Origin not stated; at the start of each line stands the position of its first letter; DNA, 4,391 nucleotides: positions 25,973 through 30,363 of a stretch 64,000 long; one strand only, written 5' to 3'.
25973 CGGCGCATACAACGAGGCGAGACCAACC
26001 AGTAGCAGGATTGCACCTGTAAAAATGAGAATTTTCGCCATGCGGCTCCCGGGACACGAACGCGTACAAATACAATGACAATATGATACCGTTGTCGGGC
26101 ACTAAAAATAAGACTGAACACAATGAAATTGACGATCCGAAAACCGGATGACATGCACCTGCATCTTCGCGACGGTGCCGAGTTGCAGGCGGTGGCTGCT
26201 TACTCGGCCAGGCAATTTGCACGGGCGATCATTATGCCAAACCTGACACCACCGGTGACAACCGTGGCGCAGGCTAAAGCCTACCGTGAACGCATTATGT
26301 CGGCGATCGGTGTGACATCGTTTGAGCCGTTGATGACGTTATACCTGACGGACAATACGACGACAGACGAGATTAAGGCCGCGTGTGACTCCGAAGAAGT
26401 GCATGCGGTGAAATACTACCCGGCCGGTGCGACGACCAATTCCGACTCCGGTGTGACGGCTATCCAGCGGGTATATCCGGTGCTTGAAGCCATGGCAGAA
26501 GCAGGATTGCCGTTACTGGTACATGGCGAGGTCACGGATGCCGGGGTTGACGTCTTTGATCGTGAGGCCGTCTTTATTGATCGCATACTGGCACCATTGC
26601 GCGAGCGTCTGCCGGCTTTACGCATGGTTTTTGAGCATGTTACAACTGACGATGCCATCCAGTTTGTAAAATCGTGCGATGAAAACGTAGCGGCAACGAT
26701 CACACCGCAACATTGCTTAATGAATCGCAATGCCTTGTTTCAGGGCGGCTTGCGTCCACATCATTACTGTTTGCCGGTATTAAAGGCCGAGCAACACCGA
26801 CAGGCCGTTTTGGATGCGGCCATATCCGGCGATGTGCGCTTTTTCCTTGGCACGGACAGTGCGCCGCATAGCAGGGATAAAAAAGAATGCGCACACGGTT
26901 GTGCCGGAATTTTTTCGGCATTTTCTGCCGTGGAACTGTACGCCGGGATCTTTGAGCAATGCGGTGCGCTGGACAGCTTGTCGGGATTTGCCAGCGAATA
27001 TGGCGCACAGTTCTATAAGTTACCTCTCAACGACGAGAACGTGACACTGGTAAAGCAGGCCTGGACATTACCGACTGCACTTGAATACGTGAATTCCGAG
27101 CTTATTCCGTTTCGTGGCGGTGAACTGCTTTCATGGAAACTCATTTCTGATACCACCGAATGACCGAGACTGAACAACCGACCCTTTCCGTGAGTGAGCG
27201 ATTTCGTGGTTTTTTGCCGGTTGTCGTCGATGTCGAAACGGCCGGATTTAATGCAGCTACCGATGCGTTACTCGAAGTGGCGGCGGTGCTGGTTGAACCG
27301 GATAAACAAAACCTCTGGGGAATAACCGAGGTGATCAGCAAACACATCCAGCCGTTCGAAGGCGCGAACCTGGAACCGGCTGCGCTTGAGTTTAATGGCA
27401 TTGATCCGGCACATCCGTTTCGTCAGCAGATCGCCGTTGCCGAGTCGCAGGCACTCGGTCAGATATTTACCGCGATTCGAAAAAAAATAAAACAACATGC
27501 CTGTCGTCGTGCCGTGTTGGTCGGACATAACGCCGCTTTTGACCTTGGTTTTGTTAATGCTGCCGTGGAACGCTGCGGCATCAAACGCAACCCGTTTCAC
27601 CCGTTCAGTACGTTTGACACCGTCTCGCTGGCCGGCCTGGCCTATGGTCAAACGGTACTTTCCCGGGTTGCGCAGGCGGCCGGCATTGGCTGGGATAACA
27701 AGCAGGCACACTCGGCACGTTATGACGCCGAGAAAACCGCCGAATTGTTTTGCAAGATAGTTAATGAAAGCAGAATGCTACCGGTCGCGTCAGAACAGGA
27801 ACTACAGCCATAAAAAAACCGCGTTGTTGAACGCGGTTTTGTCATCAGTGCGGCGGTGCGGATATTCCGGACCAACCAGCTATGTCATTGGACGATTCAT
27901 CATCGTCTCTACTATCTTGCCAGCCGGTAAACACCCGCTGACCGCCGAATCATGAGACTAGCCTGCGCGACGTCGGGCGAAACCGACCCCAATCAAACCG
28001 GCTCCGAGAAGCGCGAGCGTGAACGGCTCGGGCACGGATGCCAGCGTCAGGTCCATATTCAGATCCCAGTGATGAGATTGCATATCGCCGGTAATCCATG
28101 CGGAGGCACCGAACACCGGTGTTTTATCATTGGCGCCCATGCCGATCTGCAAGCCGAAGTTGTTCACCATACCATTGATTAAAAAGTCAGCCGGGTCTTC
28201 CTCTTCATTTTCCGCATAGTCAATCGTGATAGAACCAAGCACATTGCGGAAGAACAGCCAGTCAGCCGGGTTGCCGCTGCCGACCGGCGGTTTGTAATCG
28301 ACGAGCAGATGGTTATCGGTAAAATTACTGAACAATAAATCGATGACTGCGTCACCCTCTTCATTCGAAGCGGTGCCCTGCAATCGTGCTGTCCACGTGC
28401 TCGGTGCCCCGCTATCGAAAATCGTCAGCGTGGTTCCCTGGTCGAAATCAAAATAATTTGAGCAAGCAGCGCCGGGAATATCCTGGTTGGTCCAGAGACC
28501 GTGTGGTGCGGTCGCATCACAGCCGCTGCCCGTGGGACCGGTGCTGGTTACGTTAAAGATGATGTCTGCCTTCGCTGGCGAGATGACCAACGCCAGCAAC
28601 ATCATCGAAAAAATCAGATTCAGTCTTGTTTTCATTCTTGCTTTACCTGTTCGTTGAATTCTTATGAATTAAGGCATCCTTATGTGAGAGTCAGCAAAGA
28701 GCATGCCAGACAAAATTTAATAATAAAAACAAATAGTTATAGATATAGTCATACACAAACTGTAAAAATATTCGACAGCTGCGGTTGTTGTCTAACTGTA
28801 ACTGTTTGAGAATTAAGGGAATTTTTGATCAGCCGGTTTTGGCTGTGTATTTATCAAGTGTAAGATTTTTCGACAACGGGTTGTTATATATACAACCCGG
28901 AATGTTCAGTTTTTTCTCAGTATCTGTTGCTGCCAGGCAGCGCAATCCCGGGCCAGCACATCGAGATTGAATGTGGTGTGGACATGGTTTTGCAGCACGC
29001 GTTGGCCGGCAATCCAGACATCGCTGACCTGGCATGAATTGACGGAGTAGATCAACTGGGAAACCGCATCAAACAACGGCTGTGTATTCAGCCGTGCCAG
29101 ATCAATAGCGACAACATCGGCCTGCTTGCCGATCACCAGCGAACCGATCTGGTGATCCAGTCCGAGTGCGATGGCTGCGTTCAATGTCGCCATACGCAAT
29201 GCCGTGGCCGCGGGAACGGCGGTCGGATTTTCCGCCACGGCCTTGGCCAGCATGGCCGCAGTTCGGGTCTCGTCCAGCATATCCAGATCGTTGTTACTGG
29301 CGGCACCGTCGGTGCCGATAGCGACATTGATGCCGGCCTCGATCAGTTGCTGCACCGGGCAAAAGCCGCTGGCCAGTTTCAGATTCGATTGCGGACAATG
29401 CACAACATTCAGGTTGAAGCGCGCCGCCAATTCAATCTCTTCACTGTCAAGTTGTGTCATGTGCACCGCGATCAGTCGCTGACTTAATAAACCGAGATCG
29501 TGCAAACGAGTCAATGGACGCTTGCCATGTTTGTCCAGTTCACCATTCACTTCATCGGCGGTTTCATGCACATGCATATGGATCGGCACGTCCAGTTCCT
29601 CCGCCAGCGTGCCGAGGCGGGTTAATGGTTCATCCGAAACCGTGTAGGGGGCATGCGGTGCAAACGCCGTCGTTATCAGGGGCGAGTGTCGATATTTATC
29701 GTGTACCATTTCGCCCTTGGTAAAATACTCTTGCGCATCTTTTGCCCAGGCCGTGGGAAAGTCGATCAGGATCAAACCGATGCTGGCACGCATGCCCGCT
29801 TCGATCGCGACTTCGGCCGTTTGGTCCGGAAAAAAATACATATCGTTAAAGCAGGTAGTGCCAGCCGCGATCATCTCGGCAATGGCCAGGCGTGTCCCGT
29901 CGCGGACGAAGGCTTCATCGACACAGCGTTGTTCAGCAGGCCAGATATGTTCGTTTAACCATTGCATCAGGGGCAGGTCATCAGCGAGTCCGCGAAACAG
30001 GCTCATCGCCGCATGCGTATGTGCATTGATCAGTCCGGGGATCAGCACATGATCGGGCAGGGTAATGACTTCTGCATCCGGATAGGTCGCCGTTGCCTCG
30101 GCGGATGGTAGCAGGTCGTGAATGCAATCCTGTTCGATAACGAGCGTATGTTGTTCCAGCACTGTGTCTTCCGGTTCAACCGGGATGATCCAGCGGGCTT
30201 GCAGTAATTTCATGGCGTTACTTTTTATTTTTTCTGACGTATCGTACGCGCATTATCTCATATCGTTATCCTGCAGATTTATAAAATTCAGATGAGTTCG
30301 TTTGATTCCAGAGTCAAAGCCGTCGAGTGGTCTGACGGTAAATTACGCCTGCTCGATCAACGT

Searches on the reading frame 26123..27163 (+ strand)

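Call 66: search_protein_families(library=pfam, proteins=[window:26123-27163:+], max_evalue=0.00001)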
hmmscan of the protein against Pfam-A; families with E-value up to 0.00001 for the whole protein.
window:26123-27163:+ (346 aa): 1 family
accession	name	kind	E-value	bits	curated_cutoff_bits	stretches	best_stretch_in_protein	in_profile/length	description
PF01979.26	Amidohydro_1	-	2.3e-16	60.4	25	1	10-301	8-301/345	Amidohydrolase family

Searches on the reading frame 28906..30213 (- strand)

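Call 66: search_protein_families(library=pfam, proteins=[window:28906-30213:-], max_evalue=0.00001)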
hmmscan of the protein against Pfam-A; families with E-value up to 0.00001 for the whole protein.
window:28906-30213:- (435 aa): 2 families
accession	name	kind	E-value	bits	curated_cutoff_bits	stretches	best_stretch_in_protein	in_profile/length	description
PF01979.26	Amidohydro_1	-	2.1e-71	241.4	25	1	56-406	1-345/345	Amidohydrolase family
PF07969.17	Amidohydro_3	-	9.6e-20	71.9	29.7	1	178-406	241-471/472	Amidohydrolase family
